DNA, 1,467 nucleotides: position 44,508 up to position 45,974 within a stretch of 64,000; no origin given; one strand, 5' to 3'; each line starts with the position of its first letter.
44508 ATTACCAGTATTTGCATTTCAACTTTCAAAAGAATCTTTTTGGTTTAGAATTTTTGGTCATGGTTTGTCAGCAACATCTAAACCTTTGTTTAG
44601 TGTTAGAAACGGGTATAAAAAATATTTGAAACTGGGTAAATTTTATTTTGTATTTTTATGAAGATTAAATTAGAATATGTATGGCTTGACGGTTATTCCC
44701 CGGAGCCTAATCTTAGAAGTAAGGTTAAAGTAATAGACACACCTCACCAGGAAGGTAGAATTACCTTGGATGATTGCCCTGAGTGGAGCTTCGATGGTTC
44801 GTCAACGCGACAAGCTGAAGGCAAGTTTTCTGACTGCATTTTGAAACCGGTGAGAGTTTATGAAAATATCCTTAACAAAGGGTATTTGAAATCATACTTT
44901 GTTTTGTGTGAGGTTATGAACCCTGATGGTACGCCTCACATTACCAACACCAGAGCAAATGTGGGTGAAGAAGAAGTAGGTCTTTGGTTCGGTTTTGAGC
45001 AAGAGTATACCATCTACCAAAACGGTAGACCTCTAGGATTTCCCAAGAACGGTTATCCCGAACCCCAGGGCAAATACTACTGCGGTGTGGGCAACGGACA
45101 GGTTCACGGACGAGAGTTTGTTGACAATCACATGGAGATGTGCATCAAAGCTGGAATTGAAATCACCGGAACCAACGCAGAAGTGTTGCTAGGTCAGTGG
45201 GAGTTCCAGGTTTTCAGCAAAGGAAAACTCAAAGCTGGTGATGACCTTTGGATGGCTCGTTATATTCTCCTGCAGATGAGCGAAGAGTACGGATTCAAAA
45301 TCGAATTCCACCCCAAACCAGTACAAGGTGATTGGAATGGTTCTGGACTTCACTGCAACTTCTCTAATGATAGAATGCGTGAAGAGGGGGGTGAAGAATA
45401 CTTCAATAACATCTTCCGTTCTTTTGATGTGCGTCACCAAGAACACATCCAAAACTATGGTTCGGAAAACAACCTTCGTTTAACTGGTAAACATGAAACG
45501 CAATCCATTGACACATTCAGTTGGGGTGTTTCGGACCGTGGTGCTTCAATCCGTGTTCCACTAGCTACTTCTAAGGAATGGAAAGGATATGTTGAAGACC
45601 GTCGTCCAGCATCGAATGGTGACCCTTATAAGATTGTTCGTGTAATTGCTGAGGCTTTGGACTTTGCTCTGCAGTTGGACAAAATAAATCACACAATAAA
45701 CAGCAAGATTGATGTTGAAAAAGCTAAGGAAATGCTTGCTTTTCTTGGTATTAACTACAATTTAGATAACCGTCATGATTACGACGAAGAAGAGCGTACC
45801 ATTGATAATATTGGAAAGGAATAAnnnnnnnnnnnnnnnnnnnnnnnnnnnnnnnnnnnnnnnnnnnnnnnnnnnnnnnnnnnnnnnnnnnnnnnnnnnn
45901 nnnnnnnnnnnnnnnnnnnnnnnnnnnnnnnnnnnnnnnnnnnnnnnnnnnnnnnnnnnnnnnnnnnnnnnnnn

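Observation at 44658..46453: Eukaryote-like type II glutamine synthetase paired with a spermidine-synthase-like protein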

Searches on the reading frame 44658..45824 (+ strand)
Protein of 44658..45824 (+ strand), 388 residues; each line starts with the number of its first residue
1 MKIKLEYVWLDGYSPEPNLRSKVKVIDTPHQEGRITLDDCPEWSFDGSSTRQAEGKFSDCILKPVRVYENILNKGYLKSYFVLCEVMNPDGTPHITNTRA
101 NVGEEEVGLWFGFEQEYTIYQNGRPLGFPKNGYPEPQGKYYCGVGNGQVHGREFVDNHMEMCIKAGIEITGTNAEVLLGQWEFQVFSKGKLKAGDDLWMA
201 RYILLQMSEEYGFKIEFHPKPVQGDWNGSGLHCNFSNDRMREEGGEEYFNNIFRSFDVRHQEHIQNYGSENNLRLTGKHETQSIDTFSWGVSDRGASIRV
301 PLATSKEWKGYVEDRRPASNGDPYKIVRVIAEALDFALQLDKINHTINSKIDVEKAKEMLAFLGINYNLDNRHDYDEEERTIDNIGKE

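Call 3: search_protein_families(library=pfam, proteins=[window:44658-45824:+], max_evalue=0.01)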
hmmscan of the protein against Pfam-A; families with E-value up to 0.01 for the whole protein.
window:44658-45824:+ (388 aa): 2 families
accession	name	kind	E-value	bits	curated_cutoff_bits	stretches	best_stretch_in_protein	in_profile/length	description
PF00120.29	Gln-synt_C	-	2.1e-16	60.4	24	1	104-236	17-155/344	Glutamine synthetase, catalytic domain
PF03951.24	Gln-synt_N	-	1.6e-08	34.5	33.4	1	5-89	5-82/82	Glutamine synthetase, beta-Grasp domain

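Call 4: search_protein_families(library=ncbifam, proteins=[window:44658-45824:+], max_evalue=0.01)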
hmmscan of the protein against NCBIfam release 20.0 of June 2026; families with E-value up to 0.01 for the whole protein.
window:44658-45824:+ (388 aa): 5 families
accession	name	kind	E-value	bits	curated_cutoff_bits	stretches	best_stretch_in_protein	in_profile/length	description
NF041605.1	gln_syn_GlnII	equivalog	1.8e-117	392.2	500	1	1-334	1-328/333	glutamine synthetase GlnII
TIGR00653.1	GlnA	equivalog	7.8e-14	51.2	429.15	1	160-236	192-267/462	type I glutamate--ammonia ligase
TIGR03105.1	gln_synth_III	equivalog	3.7e-08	32.3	469.6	1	141-249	146-250/435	type III glutamate--ammonia ligase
NF045547.1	GGputSyn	equivalog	7.9e-08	31.4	650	1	81-307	93-327/438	gamma-glutamylputrescine synthetase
NF007006.0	PRK09469.1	equivalog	1.1e-07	30.8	845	1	179-327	218-372/469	glutamate--ammonia ligase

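Call 5: search_protein_families(library=phrogs, proteins=[window:44658-45824:+], max_evalue=0.001)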
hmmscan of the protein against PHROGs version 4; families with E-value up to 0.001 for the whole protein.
window:44658-45824:+ (388 aa): 1 family
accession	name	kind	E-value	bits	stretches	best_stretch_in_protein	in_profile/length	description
phrog_21628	-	unknown function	3.7e-17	63.1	1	44-236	84-292/480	-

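Call 7: search_dna_similar(query=window:44658-45824:+, collection=phages, mode=protein, max_rows=40)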
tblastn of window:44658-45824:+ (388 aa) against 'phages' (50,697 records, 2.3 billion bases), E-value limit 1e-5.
Records with a match: 9; places in all: 9; records where one place covers at least 80% of the query: 5.
Best place of each record, by identity: <60% 9.
By first word of the organism name: uncultured 4; Listeria 4; Bacteriophage 1.
By host as written in the record: - 5; Listeria monocytogenes 4.
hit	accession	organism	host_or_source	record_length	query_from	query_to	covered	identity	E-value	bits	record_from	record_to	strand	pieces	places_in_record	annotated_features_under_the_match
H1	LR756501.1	uncultured phage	metagenomic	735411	4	334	85%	57.7%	6e-125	402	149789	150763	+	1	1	record has no annotation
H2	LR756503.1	uncultured phage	metagenomic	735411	4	334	85%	57.7%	6e-125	402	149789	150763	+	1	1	record has no annotation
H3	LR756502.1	uncultured phage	metagenomic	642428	2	334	86%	45.1%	6e-93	310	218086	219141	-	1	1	record has no annotation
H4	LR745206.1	uncultured phage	metagenomic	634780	3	334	86%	44.3%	2e-87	294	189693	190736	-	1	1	record has no annotation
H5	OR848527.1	Listeria phage LM 4-14-1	Listeria monocytogenes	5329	23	333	80%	25.6%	2e-9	66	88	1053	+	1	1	record has no annotation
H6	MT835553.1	Bacteriophage sp.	human fecal samples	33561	45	333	74%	27.2%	2e-11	72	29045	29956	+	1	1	record has no annotation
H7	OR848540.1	Listeria phage LM 4-14-1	Listeria monocytogenes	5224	82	333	65%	25.4%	3e-9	65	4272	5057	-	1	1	record has no annotation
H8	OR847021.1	Listeria phage LM 4-11-1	Listeria monocytogenes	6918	82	333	65%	25.4%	3e-9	65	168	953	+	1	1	record has no annotation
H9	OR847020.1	Listeria phage LM 4-11-1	Listeria monocytogenes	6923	82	333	65%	25.4%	3e-9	65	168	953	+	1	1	record has no annotation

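Call 9: search_solved_structures(query=window:44658-45824:+, max_evalue=0.00001, show_alignments=2)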
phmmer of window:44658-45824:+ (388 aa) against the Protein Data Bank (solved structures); distinct sequences matched with E-value up to 0.00001: 37.
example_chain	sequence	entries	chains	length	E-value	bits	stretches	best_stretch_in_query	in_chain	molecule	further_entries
3fky_A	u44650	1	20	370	4.4e-101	342.6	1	3-337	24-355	Glutamine synthetase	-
4bax_A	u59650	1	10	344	6.8e-98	332.1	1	2-338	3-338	GLUTAMINE SYNTHETASE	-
4is4_A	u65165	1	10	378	1.2e-95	324.7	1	2-333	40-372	Glutamine synthetase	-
7v4i_J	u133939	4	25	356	1.4e-93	317.9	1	2-332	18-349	Glutamine synthetase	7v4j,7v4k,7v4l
2d3a_A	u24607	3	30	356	2.9e-92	313.6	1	2-333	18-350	glutamine synthetase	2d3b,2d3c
7v4h_J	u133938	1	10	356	1e-91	311.8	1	2-333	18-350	Glutamine synthetase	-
7cpr_A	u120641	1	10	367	5.2e-91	309.4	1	4-332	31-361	Glutamine synthetase 2 cytoplasmic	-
9wp6_A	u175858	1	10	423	1.3e-90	308.1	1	2-333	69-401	Glutamine synthetase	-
9otp_A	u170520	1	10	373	5.6e-87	296.1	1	2-330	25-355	Glutamine synthetase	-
2uu7_A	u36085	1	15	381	6.3e-87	296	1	2-330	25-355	GLUTAMINE SYNTHETASE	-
7evt_A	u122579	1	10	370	7.1e-87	295.8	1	2-330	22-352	Glutamine synthetase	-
8dnu_A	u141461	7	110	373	7.3e-87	295.8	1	2-330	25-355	Glutamine synthetase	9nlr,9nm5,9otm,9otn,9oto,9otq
8xlj_A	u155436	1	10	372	7.7e-87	295.7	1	2-331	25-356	Glutamine synthetase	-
9c28_A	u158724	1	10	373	7.8e-87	295.7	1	2-331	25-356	Glutamine synthetase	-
2ojw_A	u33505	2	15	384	8.2e-87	295.6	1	2-330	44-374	Glutamine synthetase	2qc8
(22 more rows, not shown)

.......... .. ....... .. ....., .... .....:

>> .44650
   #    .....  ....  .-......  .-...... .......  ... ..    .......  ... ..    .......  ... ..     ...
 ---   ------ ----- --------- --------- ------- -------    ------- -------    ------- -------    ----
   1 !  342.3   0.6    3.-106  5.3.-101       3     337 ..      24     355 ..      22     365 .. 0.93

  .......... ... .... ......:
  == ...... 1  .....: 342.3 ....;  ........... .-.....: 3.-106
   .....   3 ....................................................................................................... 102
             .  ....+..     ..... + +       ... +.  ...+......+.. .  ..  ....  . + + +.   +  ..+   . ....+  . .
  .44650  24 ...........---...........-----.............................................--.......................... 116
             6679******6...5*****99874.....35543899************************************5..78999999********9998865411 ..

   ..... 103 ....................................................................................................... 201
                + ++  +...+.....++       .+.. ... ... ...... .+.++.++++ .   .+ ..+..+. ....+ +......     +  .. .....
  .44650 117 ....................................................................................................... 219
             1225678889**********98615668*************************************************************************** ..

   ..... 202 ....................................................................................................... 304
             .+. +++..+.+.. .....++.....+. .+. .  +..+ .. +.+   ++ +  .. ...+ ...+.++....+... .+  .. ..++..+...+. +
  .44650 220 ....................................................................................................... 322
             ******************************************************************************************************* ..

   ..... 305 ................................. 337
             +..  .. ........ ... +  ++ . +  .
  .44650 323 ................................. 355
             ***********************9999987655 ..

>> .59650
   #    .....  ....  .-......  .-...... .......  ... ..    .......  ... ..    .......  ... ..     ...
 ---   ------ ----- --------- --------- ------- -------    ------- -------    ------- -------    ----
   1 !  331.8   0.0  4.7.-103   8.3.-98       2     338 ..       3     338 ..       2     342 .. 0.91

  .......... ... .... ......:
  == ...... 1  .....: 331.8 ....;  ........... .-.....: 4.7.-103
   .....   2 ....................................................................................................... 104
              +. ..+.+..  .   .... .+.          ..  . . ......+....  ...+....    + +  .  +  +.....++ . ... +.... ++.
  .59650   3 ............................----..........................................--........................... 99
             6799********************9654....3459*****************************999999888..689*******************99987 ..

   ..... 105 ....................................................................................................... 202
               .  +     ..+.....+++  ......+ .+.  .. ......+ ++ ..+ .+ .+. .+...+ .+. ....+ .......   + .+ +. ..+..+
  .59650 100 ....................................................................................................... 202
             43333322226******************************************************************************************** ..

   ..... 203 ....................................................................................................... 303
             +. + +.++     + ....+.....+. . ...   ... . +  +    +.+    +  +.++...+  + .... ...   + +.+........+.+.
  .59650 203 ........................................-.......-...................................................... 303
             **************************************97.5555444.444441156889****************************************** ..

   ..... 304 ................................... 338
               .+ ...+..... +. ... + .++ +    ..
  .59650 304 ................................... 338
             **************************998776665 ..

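Call 12: find_homologous_proteins(query=window:44658-45824:+, max_evalue=1e-10)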
Query window:44658-45824:+ (388 aa): 8000 proteins with E <= 1e-10 among 8000 candidates; the best 120 are listed.
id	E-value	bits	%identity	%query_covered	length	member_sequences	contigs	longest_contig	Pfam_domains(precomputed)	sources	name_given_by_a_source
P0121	2.6e-262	888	96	100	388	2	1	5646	PF03951.25,PF00120.30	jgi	jgi:glutamine synthetase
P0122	1.0e-260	883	96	100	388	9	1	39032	PF03951.25,PF00120.30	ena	-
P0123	2.8e-260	882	95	100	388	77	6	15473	PF03951.25,PF00120.30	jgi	jgi:glutamine synthetase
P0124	2.9e-254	862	93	100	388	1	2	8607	PF03951.25,PF00120.30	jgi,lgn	-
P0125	2.3e-253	859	93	100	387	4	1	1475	PF03951.25,PF00120.30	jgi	-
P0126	3.7e-253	858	93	100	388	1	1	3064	PF03951.25,PF00120.30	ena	-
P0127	4.2e-253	858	93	100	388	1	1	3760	PF03951.25,PF00120.30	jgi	jgi:glutamine synthetase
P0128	1.4e-252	856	93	100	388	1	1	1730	PF03951.25,PF00120.30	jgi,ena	jgi:glutamine synthetase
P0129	7.7e-242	821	89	100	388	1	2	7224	PF03951.25,PF00120.30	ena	-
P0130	1.5e-241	820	89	100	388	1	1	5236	PF03951.25,PF00120.30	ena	-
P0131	4.1e-241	819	89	100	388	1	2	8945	PF03951.25,PF00120.30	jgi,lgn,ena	jgi:glutamine synthetase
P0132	6.3e-241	818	88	100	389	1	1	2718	PF03951.25,PF00120.30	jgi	jgi:glutamine synthetase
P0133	9.3e-241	817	88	100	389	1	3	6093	PF03951.25,PF00120.30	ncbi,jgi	jgi:glutamine synthetase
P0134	1.0e-240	817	89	100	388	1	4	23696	PF03951.25,PF00120.30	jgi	jgi:glutamine synthetase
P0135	1.0e-240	817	89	100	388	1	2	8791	PF03951.25,PF00120.30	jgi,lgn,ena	jgi:glutamine synthetase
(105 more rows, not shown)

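Call 23: find_related_loci(query=A2, collection=viral_contigs, flank=6000)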
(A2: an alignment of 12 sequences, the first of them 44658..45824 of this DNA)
Query A2 (388 aa) in viral_contigs; peptide patterns used: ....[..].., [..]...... (x = any residue, [..] = any of these).
600 stretches matched a pattern (row limit reached: there are more); 541 encode a relative of the query (tblastn E <= 1e-3); the best 80 are kept; 80 distinct loci.
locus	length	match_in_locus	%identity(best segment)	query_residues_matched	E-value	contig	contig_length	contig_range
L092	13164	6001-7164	94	1-388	0e+0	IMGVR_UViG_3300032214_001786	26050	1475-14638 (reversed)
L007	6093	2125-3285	88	1-388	0e+0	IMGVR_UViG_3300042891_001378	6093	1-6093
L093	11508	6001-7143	87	1-388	0e+0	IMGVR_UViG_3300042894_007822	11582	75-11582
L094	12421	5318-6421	90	1-368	0e+0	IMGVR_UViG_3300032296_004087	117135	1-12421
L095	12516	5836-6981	86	1-388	0e+0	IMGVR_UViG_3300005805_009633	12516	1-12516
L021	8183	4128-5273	85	1-388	0e+0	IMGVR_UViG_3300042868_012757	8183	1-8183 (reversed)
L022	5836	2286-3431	85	1-388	0e+0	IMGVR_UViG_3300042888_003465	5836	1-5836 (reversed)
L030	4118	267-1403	81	2-388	0e+0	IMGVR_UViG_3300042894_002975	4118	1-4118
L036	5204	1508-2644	80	2-388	0e+0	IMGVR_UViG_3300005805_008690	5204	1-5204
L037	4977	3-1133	79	4-388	0e+0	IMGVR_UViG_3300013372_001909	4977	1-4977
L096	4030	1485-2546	80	2-356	0e+0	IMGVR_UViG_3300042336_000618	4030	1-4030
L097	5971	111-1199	80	1-356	0e+0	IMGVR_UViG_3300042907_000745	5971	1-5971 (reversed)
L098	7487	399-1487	80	1-356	0e+0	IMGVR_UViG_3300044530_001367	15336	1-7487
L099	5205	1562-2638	80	3-356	0e+0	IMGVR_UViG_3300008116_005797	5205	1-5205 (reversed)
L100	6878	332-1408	80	3-356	0e+0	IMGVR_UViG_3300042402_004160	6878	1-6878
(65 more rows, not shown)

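Call 36: find_related_loci(query=A3, collection=genome_contigs, flank=3000)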
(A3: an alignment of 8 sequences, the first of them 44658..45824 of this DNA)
Query A3 (388 aa) in genome_contigs; peptide patterns used: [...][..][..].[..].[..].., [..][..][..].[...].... (x = any residue, [..] = any of these).
600 stretches matched a pattern (row limit reached: there are more); 592 encode a relative of the query (tblastn E <= 1e-3); the best 80 are kept; 80 distinct loci.
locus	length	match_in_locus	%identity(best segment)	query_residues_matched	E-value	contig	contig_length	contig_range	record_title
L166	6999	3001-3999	59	4-339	3e-135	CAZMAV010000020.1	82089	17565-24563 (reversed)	MAG TPA_asm: uncultured Bacteroidia bacterium isolate SRP141376_co5_421 genome assembly, contig: NODE_590_length_82089_c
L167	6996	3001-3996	58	2-338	1e-134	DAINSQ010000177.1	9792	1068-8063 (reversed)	MAG TPA_asm: Saprospiraceae bacterium isolate CTOTU46442 NODE_966_length_9792_cov_6.013557, whole genome shotgun sequenc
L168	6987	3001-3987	59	2-334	3e-132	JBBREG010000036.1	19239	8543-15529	MAG: Chitinophagales bacterium isolate Co_metawrap_2492 Cmw_2492_k141_5976138_length_19239_cov_8.0000, whole genome shot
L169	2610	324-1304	57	2-334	3e-137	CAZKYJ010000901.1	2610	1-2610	MAG TPA_asm: uncultured Verrucomicrobiales bacterium isolate SRP321284_co1_24 genome assembly, contig: NODE_64240_length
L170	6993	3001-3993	57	4-339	3e-130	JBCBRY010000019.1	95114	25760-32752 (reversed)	MAG: Bacteroidota bacterium isolate J06638_10 NODE_19_length_95114_cov_17.411061, whole genome shotgun sequence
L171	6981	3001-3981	56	1-334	2e-128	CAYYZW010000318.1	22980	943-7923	MAG TPA_asm: uncultured Pirellulaceae bacterium isolate SRP092796_co2_242 genome assembly, contig: k141_852119, whole ge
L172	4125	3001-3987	58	2-335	6e-127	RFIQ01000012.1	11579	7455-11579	MAG: Planctomycetota bacterium isolate J080 k99_21532, whole genome shotgun sequence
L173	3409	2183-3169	57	2-335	1e-130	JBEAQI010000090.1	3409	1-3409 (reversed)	MAG: Verrucomicrobiota bacterium isolate muddycreek_2019_sw_WHONDRS-S19S_0082_B_bin.38 scaffold_1763398, whole genome sh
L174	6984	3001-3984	56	2-334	5e-126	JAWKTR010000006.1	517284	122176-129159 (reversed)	MAG: Pirellulaceae bacterium isolate BC2.51 BC2.51.fa-6, whole genome shotgun sequence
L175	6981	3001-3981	56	1-334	5e-126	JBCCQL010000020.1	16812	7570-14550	MAG: Planctomycetota bacterium isolate P01_D01_bin.151 k141_78503_length_16812_cov_11.8212, whole genome shotgun sequenc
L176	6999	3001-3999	55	2-337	2e-125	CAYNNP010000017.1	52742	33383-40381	MAG TPA_asm: uncultured Pirellulaceae bacterium isolate binchicken_co258_118 genome assembly, contig: NODE_266_length_52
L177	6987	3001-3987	58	2-335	2e-125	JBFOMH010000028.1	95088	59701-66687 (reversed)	MAG: Puniceicoccaceae bacterium isolate E07Bin-2-1 c_000000000028, whole genome shotgun sequence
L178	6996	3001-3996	56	2-337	1e-124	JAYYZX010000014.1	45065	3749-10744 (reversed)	MAG: Bacteroidota bacterium isolate XB_MAG117 DB_MAG117_0014, whole genome shotgun sequence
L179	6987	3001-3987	55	2-334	1e-124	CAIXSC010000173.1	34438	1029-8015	MAG: uncultured Planctomycetaceae bacterium isolate LaPlata-15m-b_bin-643 genome assembly, contig: bin-643:0173/1075, wh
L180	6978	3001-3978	56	2-331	4e-124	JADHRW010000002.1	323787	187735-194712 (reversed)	MAG: Candidatus Thalassarchaeum sp. isolate BS30m-G33 BS307-30m-C5, whole genome shotgun sequence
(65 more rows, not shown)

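Call 37: get_annotated_region(hit=H1, flank=5000)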
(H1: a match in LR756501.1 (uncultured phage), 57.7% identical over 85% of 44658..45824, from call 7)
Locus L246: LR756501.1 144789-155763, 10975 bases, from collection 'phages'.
description: uncultured phage genome assembly, chromosome: 1.
organism: uncultured phage (NCBI taxid 278008)
taxonomy: Viruses; environmental samples
host: -; source: metagenomic; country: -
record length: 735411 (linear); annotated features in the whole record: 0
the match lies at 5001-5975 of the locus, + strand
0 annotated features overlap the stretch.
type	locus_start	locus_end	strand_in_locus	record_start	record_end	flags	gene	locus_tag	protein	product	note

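Call 38: get_annotated_region(hit=H3, flank=5000)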
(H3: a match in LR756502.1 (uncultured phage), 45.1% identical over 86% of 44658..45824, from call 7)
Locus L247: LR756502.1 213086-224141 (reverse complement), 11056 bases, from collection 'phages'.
description: uncultured phage genome assembly, chromosome: 1.
organism: uncultured phage (NCBI taxid 278008)
taxonomy: Viruses; environmental samples
host: -; source: metagenomic; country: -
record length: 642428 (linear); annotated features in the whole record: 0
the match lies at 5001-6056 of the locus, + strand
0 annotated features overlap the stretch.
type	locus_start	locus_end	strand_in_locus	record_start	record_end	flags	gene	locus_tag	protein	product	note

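Call 39: get_annotated_region(hit=H4, flank=5000)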
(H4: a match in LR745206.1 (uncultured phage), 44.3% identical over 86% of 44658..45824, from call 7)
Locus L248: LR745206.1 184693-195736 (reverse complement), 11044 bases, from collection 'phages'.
description: uncultured phage genome assembly, chromosome: 1.
organism: uncultured phage (NCBI taxid 278008)
taxonomy: Viruses; environmental samples
host: -; source: metagenomic; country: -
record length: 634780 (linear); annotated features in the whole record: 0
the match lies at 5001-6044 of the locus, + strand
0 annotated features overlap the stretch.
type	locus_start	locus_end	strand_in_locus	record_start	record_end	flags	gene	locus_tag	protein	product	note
